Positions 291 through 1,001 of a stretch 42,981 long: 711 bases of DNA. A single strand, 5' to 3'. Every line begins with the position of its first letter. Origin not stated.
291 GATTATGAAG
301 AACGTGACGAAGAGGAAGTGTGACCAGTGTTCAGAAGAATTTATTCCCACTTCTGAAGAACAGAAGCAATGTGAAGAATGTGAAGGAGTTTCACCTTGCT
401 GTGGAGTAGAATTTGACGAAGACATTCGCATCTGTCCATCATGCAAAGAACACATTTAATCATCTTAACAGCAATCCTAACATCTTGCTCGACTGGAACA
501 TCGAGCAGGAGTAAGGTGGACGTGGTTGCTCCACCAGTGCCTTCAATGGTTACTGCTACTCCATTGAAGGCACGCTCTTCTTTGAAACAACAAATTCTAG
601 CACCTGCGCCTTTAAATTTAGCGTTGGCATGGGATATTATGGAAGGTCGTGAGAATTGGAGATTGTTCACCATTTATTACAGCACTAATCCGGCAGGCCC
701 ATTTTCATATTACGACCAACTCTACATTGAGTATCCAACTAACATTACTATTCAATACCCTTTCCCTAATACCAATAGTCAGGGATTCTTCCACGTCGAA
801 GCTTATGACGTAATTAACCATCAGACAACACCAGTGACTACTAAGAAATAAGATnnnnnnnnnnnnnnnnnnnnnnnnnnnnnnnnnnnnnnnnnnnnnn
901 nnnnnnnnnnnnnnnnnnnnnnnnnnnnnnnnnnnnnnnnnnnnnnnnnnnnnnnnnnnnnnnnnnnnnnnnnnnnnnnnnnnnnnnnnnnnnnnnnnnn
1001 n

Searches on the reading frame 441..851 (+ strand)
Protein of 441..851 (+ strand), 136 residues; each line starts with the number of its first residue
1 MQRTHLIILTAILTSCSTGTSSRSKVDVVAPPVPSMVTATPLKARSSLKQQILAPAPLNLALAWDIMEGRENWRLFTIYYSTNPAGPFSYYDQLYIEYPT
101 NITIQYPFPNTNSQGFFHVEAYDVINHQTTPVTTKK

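Call 70: search_protein_families(library=pfam, proteins=[window:441-851:+], max_evalue=0.05)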
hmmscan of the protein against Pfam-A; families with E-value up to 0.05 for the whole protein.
window:441-851:+ (136 aa): 1 family
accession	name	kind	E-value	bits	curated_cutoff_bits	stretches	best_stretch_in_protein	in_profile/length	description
PF23793.1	LysC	-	0.05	14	27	0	12-44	2-32/69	Rz1-like lysis system protein LysC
